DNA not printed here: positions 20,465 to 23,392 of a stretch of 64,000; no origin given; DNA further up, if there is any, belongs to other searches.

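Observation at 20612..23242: MBL-fold + two cNMP-binding domains + C-terminal hemerythrin in one 876-aa protein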

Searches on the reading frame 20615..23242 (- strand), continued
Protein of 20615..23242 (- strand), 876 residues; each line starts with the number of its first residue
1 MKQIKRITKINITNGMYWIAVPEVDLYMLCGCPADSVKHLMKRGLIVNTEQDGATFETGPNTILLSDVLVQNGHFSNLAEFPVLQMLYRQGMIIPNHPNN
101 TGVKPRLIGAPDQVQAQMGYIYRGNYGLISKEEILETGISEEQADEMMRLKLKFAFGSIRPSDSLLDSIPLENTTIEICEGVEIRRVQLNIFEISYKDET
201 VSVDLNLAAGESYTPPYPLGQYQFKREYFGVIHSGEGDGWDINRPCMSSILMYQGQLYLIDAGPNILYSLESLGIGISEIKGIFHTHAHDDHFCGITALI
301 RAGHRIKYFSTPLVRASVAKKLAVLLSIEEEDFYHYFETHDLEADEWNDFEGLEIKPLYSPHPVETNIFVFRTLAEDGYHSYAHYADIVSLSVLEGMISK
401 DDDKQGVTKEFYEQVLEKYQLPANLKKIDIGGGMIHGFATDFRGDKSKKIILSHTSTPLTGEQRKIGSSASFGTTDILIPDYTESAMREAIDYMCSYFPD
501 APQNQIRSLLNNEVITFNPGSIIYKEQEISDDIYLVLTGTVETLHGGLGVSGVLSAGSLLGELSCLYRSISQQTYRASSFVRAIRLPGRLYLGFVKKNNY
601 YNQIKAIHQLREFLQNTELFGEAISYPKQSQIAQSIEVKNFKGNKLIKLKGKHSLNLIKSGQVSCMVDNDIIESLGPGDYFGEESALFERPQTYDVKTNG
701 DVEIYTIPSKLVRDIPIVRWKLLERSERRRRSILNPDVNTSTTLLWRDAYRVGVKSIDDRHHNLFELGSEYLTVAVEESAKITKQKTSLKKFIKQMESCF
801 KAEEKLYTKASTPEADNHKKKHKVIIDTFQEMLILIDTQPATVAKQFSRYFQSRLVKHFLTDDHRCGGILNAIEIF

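Call 8: find_homologous_proteins(query=window:20615-23242:-, max_evalue=0.00001)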
Query window:20615-23242:- (876 aa): 3206 proteins with E <= 0.00001 among 8000 candidates; the best 120 are listed.
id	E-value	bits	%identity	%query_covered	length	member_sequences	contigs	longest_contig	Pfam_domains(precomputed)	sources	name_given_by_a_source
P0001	0.0e+0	1866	92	100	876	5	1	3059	PF12706.14,PF01814.29,PF23023.2,PF00027.36,PF00753.34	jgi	jgi:hemerythrin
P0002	0.0e+0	1649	82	100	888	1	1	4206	PF12706.14,PF01814.29,PF23023.2,PF00027.36,PF00753.34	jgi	jgi:hemerythrin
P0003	0.0e+0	1619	80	98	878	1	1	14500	PF12706.14,PF23023.2,PF00027.36,PF00753.34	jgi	jgi:hemerythrin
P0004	0.0e+0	1464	72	99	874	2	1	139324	PF12706.14,PF01814.29,PF23023.2,PF00027.36,PF00753.34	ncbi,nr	ncbi:MAG: cyclic nucleotide-binding domain-containing protein [Magnetococcales bacterium]|nr:cyclic 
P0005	0.0e+0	1447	71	100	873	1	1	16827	PF12706.14,PF01814.29,PF23023.2,PF00027.36,PF00753.34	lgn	-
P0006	0.0e+0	1431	70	100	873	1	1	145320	PF12706.14,PF01814.29,PF23023.2,PF00027.36,PF00753.34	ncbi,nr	ncbi:MAG: cyclic nucleotide-binding domain-containing protein [Magnetococcales bacterium]|nr:cyclic 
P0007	0.0e+0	1061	54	99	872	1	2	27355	PF12706.14,PF01814.29,PF23023.2,PF00027.36,PF00753.34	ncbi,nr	ncbi:MAG: bacteriohemerythrin [Magnetococcales bacterium]|nr:bacteriohemerythrin [Magnetococcales ba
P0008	0.0e+0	1060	53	99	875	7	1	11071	PF12706.14,PF01814.29,PF23023.2,PF00027.36,PF00753.34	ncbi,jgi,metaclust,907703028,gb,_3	metaclust:\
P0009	0.0e+0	1051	53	99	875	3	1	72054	PF12706.14,PF01814.29,PF23023.2,PF00027.36,PF00753.34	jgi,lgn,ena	-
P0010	0.0e+0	1046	54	99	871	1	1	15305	PF12706.14,PF01814.29,PF23023.2,PF00027.36,PF00753.34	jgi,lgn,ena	-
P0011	0.0e+0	1041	52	99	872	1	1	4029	PF12706.14,PF01814.29,PF23023.2,PF00027.36,PF00753.34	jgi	-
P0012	0.0e+0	1031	52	99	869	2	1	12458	PF12706.14,PF01814.29,PF23023.2,PF00027.36,PF00753.34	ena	-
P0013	0.0e+0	1031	61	83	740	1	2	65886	PF12706.14,PF23023.2,PF00027.36,PF00753.34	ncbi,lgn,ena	-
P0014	0.0e+0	1030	51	99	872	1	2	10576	PF12706.14,PF01814.29,PF23023.2,PF00027.36,PF00753.34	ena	-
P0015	0.0e+0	1027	52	99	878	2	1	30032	PF12706.14,PF01814.29,PF23023.2,PF00027.36,PF00753.34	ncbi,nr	ncbi:MAG: bacteriohemerythrin [Magnetococcales bacterium]|nr:bacteriohemerythrin [Magnetococcales ba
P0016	0.0e+0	1025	60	83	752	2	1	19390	PF12706.14,PF23023.2,PF00027.36,PF00753.34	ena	-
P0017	0.0e+0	1024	52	100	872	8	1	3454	PF12706.14,PF01814.29,PF23023.2,PF00027.36,PF00753.34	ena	-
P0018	0.0e+0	1023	52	99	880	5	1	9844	PF12706.14,PF01814.29,PF23023.2,PF00027.36,PF00753.34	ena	-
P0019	0.0e+0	1023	52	99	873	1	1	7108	PF12706.14,PF01814.29,PF23023.2,PF00027.36,PF00753.34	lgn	-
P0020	0.0e+0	1022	52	99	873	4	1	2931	PF12706.14,PF01814.29,PF23023.2,PF00027.36,PF00753.34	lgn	-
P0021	0.0e+0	1020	52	99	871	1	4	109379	PF12706.14,PF01814.29,PF23023.2,PF00027.36,PF00753.34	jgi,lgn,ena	jgi:hemerythrin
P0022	0.0e+0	1020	51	99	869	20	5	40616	PF12706.14,PF01814.29,PF23023.2,PF00027.36,PF00753.34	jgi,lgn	jgi:hemerythrin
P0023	0.0e+0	1019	51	99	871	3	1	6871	PF12706.14,PF01814.29,PF23023.2,PF00027.36,PF00753.34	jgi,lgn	jgi:hemerythrin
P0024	0.0e+0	1018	52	99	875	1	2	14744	PF12706.14,PF01814.29,PF23023.2,PF00027.36,PF00753.34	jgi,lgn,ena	jgi:hemerythrin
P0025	0.0e+0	1016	52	99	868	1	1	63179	PF12706.14,PF01814.29,PF23023.2,PF00027.36,PF00753.34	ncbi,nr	ncbi:cyclic nucleotide-binding protein [Candidatus Magnetomorum sp. HK-1]|nr:cyclic nucleotide-bindi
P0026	0.0e+0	1014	51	100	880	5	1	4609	PF12706.14,PF01814.29,PF23023.2,PF00027.36,PF00753.34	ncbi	-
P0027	0.0e+0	1012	52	99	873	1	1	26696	PF12706.14,PF01814.29,PF23023.2,PF00027.36,PF00753.34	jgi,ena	-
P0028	0.0e+0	1012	52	99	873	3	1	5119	PF12706.14,PF01814.29,PF23023.2,PF00027.36,PF00753.34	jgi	-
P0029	0.0e+0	1012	52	98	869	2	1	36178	PF12706.14,PF01814.29,PF23023.2,PF00027.36,PF00753.34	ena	-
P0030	0.0e+0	1011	53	100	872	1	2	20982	PF12706.14,PF01814.29,PF23023.2,PF00027.36,PF00753.34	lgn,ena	-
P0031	1.5e-298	1011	52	99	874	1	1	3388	PF12706.14,PF01814.29,PF23023.2,PF00027.36,PF00753.34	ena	-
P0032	1.9e-298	1010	51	99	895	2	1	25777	PF12706.14,PF01814.29,PF23023.2,PF00027.36,PF00753.34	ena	-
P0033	3.3e-298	1010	52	98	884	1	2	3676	PF12706.14,PF01814.29,PF23023.2,PF00027.36,PF00753.34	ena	-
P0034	3.7e-298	1009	51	99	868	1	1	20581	PF12706.14,PF01814.29,PF23023.2,PF00027.36,PF00753.34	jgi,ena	-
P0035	3.9e-298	1009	51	99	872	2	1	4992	PF12706.14,PF01814.29,PF23023.2,PF00027.36,PF00753.34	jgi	jgi:hemerythrin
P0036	5.9e-298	1009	52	99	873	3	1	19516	PF12706.14,PF01814.29,PF23023.2,PF00027.36,PF00753.34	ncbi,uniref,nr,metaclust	ncbi:MAG: hemerythrin [Candidatus Magnetoglobus multicellularis str. Araruama]|uniref:Hemerythrin n=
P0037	9.5e-298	1008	50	100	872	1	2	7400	PF12706.14,PF01814.29,PF23023.2,PF00027.36,PF00753.34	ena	-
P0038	1.5e-297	1007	51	99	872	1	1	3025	PF12706.14,PF01814.29,PF23023.2,PF00027.36,PF00753.34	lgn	-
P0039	3.9e-297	1006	51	99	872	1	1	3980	PF12706.14,PF23023.2,PF00027.36,PF00753.34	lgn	-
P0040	4.4e-297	1006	52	99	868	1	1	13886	PF12706.14,PF01814.29,PF23023.2,PF00027.36,PF00753.34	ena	-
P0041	5.3e-297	1006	51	99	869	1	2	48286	PF12706.14,PF01814.29,PF23023.2,PF00027.36,PF00753.34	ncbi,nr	ncbi:MAG: bacteriohemerythrin [Candidatus Magnetomorum sp.]|nr:bacteriohemerythrin [Candidatus Magne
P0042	1.4e-296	1004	50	99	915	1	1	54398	PF12706.14,PF01814.29,PF23023.2,PF00027.36,PF00753.34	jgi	jgi:hemerythrin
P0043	5.6e-296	1002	52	99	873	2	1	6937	PF12706.14,PF01814.29,PF23023.2,PF00027.36,PF00753.34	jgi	-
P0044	1.0e-295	1001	51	99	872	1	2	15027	PF12706.14,PF01814.29,PF23023.2,PF00027.36,PF00753.34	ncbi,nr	ncbi:MAG: bacteriohemerythrin [Candidatus Magnetomorum sp.]|nr:bacteriohemerythrin [Candidatus Magne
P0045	1.9e-295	1000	51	100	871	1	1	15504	PF12706.14,PF01814.29,PF23023.2,PF00027.36,PF00753.34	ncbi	-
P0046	2.9e-295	1000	51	98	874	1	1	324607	PF12706.14,PF01814.29,PF23023.2,PF00027.36,PF00753.34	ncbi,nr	ncbi:MAG: bacteriohemerythrin [Magnetococcales bacterium]|nr:bacteriohemerythrin [Magnetococcales ba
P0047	3.8e-295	999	50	100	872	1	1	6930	PF12706.14,PF01814.29,PF23023.2,PF00027.36,PF00753.34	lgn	-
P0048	4.2e-295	999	51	98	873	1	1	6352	PF12706.14,PF23023.2,PF00027.36,PF00753.34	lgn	-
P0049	5.8e-295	999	51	99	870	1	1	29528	PF12706.14,PF01814.29,PF23023.2,PF00027.36,PF00753.34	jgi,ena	-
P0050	6.9e-295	999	52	99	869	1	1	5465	PF01814.29,PF23023.2,PF00027.36,PF00753.34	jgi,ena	-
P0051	7.7e-295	998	51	99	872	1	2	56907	PF12706.14,PF01814.29,PF23023.2,PF00027.36,PF00753.34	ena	-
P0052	8.3e-295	998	50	99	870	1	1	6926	PF12706.14,PF01814.29,PF23023.2,PF00027.36,PF00753.34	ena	-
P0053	8.6e-295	998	50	99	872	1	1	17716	PF12706.14,PF01814.29,PF23023.2,PF00027.36,PF00753.34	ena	-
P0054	8.7e-295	998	49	99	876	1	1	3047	PF12706.14,PF01814.29,PF23023.2,PF00027.36,PF00753.34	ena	-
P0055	1.2e-294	998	50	99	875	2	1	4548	PF12706.14,PF01814.29,PF23023.2,PF00027.36,PF00753.34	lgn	-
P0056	1.5e-294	997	50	99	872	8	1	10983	PF12706.14,PF01814.29,PF23023.2,PF00027.36,PF00753.34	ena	-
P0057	1.9e-294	997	50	99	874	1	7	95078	PF12706.14,PF01814.29,PF23023.2,PF00027.36,PF00753.34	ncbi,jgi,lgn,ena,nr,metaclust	ncbi:MAG: cyclic nucleotide-binding protein [Rhodospirillales bacterium RIFCSPLOWO2_12_FULL_58_28]|n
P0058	2.4e-294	997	51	100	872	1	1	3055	PF12706.14,PF01814.29,PF23023.2,PF00027.36,PF00753.34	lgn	-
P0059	3.7e-294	996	50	99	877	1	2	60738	PF12706.14,PF01814.29,PF23023.2,PF00027.36,PF00753.34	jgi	jgi:hemerythrin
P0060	3.7e-294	996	51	99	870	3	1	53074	PF12706.14,PF01814.29,PF23023.2,PF00027.36,PF00753.34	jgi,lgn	jgi:hemerythrin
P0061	1.2e-293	994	49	99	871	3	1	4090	PF12706.14,PF01814.29,PF23023.2,PF00027.36,PF00753.34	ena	-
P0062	1.6e-293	994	51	99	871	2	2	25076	PF12706.14,PF01814.29,PF23023.2,PF00027.36,PF00753.34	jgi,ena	jgi:hemerythrin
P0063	1.8e-293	994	52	99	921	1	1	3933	PF12706.14,PF01814.29,PF23023.2,PF00027.36,PF00753.34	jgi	-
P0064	3.8e-293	993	54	94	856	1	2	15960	PF12706.14,PF23023.2,PF00027.36,PF00753.34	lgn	-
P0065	7.3e-293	992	50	99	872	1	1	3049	PF12706.14,PF01814.29,PF23023.2,PF00027.36,PF00753.34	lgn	-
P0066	7.5e-293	992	50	99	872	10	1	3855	PF12706.14,PF01814.29,PF23023.2,PF00027.36,PF00753.34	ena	-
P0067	1.8e-292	991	52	98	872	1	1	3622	PF12706.14,PF23023.2,PF00027.36,PF00753.34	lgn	-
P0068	2.9e-292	990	57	84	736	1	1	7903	PF12706.14,PF23023.2,PF00027.36,PF00753.34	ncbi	ncbi:MAG: cyclic nucleotide-binding domain-containing protein [Magnetococcus sp. YQC-5]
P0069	7.2e-292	989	51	99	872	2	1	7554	PF12706.14,PF01814.29,PF23023.2,PF00027.36,PF00753.34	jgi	-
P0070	1.1e-291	988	52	99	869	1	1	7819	PF12706.14,PF01814.29,PF23023.2,PF00027.36,PF00753.34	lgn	-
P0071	1.4e-291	988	49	99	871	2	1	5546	PF12706.14,PF01814.29,PF23023.2,PF00027.36,PF00753.34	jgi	-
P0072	1.7e-291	987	51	99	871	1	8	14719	PF12706.14,PF01814.29,PF23023.2,PF00027.36,PF00753.34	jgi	-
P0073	1.8e-291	987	51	99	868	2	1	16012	PF12706.14,PF01814.29,PF23023.2,PF00027.36,PF00753.34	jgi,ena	-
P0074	2.0e-291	987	51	99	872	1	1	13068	PF12706.14,PF01814.29,PF23023.2,PF00027.36,PF00753.34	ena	-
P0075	2.2e-291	987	51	99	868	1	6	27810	PF12706.14,PF01814.29,PF23023.2,PF00027.36,PF00753.34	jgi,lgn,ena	jgi:hemerythrin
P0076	2.4e-291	987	50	100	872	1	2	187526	PF01814.29,PF23023.2,PF00027.36,PF00753.34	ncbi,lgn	-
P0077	3.7e-291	986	50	99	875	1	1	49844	PF12706.14,PF01814.29,PF23023.2,PF00027.36,PF00753.34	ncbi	ncbi:bacteriohemerythrin [Magnetococcales bacterium HHB-1]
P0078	6.3e-291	985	51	98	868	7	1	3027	PF12706.14,PF01814.29,PF23023.2,PF00027.36,PF00753.34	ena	-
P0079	7.3e-291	985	50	99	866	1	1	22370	PF12706.14,PF01814.29,PF23023.2,PF00027.36,PF00753.34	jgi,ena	-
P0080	7.9e-291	985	51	99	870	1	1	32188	PF12706.14,PF01814.29,PF23023.2,PF00027.36,PF00753.34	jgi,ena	-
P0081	9.4e-291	985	51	99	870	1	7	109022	PF12706.14,PF01814.29,PF23023.2,PF00027.36,PF00753.34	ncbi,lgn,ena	-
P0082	9.9e-291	985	49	99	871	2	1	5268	PF12706.14,PF01814.29,PF23023.2,PF00027.36,PF00753.34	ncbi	-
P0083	1.0e-290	985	51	99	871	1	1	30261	PF12706.14,PF01814.29,PF23023.2,PF00027.36,PF00753.34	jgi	-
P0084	2.0e-290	984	48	99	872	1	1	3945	PF12706.14,PF01814.29,PF23023.2,PF00027.36,PF00753.34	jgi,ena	-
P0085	2.1e-290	984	50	99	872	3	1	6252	PF12706.14,PF01814.29,PF23023.2,PF00027.36,PF00753.34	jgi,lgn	jgi:hemerythrin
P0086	3.3e-290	983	51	99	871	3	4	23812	PF12706.14,PF01814.29,PF23023.2,PF00027.36,PF00753.34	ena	-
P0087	3.6e-290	983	51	99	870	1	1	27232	PF12706.14,PF01814.29,PF23023.2,PF00027.36,PF00753.34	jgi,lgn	jgi:hemerythrin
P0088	4.0e-290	983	50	100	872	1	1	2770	PF12706.14,PF01814.29,PF23023.2,PF00027.36,PF00753.34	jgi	jgi:hemerythrin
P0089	4.7e-290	983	51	99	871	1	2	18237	PF12706.14,PF01814.29,PF23023.2,PF00027.36,PF00753.34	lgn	-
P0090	6.7e-290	982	51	99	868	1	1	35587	PF12706.14,PF01814.29,PF23023.2,PF00027.36,PF00753.34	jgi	jgi:hemerythrin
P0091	7.3e-290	982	51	100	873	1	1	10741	PF12706.14,PF01814.29,PF23023.2,PF00027.36,PF00753.34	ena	-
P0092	1.2e-289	981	50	100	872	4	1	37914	PF12706.14,PF01814.29,PF23023.2,PF00027.36,PF00753.34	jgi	-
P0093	1.7e-289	981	49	99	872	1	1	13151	PF12706.14,PF01814.29,PF23023.2,PF00027.36,PF00753.34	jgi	jgi:hemerythrin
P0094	1.7e-289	981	48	100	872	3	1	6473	PF12706.14,PF01814.29,PF23023.2,PF00027.36,PF00753.34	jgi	-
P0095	1.9e-289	981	49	99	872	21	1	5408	PF12706.14,PF01814.29,PF23023.2,PF00027.36,PF00753.34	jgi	jgi:hemerythrin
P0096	1.9e-289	981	51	100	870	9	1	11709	PF12706.14,PF01814.29,PF23023.2,PF00027.36,PF00753.34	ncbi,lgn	-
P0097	2.3e-289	980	51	99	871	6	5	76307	PF12706.14,PF01814.29,PF23023.2,PF00027.36,PF00753.34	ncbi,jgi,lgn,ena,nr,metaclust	ncbi:MAG: bacteriohemerythrin [Desulfobacterales bacterium]|jgi:hemerythrin|nr:bacteriohemerythrin [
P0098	2.9e-289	980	51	99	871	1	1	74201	PF12706.14,PF01814.29,PF23023.2,PF00027.36,PF00753.34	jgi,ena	-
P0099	4.3e-289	979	49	99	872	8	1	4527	PF12706.14,PF01814.29,PF23023.2,PF00027.36,PF00753.34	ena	-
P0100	5.7e-289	979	50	100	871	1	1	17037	PF12706.14,PF01814.29,PF23023.2,PF00027.36,PF00753.34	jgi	-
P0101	7.3e-289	979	51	99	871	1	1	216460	PF12706.14,PF01814.29,PF23023.2,PF00027.36,PF00753.34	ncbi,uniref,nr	ncbi:cyclic nucleotide-binding protein [Paramagnetospirillum marisnigri]|uniref:Cyclic nucleotide-bi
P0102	1.5e-288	978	50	98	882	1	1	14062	PF12706.14,PF01814.29,PF23023.2,PF00027.36,PF00753.34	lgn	-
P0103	2.0e-288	977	49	99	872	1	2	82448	PF12706.14,PF01814.29,PF23023.2,PF00027.36,PF00753.34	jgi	jgi:hemerythrin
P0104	2.2e-288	977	50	99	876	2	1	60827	PF12706.14,PF01814.29,PF23023.2,PF00027.36,PF00753.34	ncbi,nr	ncbi:MAG: bacteriohemerythrin [Magnetococcales bacterium]|nr:bacteriohemerythrin [Magnetococcales ba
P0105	2.6e-288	977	50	100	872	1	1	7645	PF12706.14,PF01814.29,PF23023.2,PF00027.36,PF00753.34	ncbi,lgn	-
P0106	2.7e-288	977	51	99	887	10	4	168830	PF12706.14,PF01814.29,PF23023.2,PF00027.36,PF00753.34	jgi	jgi:hemerythrin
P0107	5.3e-288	976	50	100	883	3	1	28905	PF12706.14,PF01814.29,PF23023.2,PF00027.36,PF00753.34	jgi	-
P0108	6.0e-288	976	50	99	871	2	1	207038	PF12706.14,PF01814.29,PF23023.2,PF00027.36,PF00753.34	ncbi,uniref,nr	ncbi:bacteriohemerythrin [Magnetospirillum sp. SS-4]|uniref:bacteriohemerythrin n=1 Tax=Magnetospiri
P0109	7.2e-288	975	49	99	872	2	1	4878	PF12706.14,PF01814.29,PF23023.2,PF00027.36,PF00753.34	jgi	-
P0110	8.0e-288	975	49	100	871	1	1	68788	PF12706.14,PF01814.29,PF23023.2,PF00027.36,PF00753.34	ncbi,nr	ncbi:MAG: bacteriohemerythrin [Magnetococcales bacterium]|nr:bacteriohemerythrin [Magnetococcales ba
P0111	9.0e-288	975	50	100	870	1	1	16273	PF12706.14,PF01814.29,PF23023.2,PF00027.36,PF00753.34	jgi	jgi:hemerythrin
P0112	9.3e-288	975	50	99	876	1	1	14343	PF12706.14,PF01814.29,PF23023.2,PF00027.36,PF00753.34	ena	-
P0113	1.0e-287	975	48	99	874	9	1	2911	PF12706.14,PF01814.29,PF23023.2,PF00027.36,PF00753.34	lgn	-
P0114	1.1e-287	975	50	100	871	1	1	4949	PF12706.14,PF01814.29,PF23023.2,PF00027.36,PF00753.34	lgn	-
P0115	1.5e-287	974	51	95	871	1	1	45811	PF12706.14,PF01814.29,PF23023.2,PF00027.36,PF00753.34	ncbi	-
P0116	3.0e-287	973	48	100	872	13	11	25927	PF12706.14,PF01814.29,PF23023.2,PF00027.36,PF00753.34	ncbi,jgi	ncbi:MAG: bacteriohemerythrin [Desulfobacterales bacterium]|jgi:hemerythrin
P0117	4.0e-287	973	58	83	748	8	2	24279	PF12706.14,PF23023.2,PF00027.36,PF00753.34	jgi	jgi:hemerythrin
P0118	4.6e-287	973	50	98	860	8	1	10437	PF12706.14,PF01814.29,PF23023.2,PF00027.36,PF00753.34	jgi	-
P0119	4.6e-287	973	50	99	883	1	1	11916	PF12706.14,PF01814.29,PF23023.2,PF00027.36,PF00753.34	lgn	-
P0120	4.9e-287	973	50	99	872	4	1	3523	PF12706.14,PF01814.29,PF23023.2,PF00027.36,PF00753.34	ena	-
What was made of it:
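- Tried and rejected: The named top hits suggested this (call 8).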

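Call 10: search_solved_structures(query=window:20615-23242:-, max_evalue=0.01)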
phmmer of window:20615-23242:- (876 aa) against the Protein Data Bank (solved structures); distinct sequences matched with E-value up to 0.01: 38.
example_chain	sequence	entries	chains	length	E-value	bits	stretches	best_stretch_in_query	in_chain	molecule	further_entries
5dyk_A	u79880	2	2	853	5.6e-12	47.7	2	502-698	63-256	CGMP-dependent protein kinase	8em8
5ezr_A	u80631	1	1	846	1.6e-10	42.9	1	508-692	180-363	cGMP-dependent protein kinase, putative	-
4rz7_A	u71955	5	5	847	1.6e-10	42.9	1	508-692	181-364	cGMP-dependent protein kinase, putative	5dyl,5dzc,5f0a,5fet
9p74_A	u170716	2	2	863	1.6e-10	42.9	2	503-697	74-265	cGMP-dependent protein kinase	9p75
4din_B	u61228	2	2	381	8.6e-06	27.2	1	514-705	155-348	cAMP-dependent protein kinase type I-beta regulatory subunit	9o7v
7lz4_A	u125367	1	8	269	8.9e-06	27.2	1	481-703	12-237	cAMP-dependent protein kinase type I-alpha regulatory subunit, N-terminally processed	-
5jr7_B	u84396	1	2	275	9.4e-06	27.1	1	477-703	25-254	cAMP-dependent protein kinase type I-alpha regulatory subunit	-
1ne4_A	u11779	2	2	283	9.9e-06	27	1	478-703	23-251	cAMP-dependent protein kinase type I-alpha regulatory chain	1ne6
1rgs_A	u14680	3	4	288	1e-05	27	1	477-703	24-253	CAMP DEPENDENT PROTEIN KINASE | cAMP-dependent protein kinase type I-alpha regulatory chain | cAMP-dependent protein kinase type I-alpha regulatory subunit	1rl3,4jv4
4x6r_B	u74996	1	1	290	1e-05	27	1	477-703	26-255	cAMP-dependent protein kinase type I-alpha regulatory subunit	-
2qcs_B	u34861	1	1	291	1e-05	26.9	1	477-703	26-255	cAMP-dependent protein kinase type I-alpha regulatory subunit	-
4d7s_A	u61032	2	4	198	1.5e-05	26.4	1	497-589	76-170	STHK_CNBD_CGMP | STHK_CNBD_CAMP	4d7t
4mx3_A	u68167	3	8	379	2.1e-05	26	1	477-703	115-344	cAMP-dependent protein kinase type I-alpha regulatory subunit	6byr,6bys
6no7_B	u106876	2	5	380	2.1e-05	26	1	477-703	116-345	cAMP-dependent protein kinase type I-alpha regulatory subunit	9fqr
3of1_A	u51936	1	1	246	2.7e-05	25.6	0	608-708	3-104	cAMP-dependent protein kinase regulatory subunit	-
8gyg_A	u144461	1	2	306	0.0014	19.9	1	248-302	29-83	Arysulfatase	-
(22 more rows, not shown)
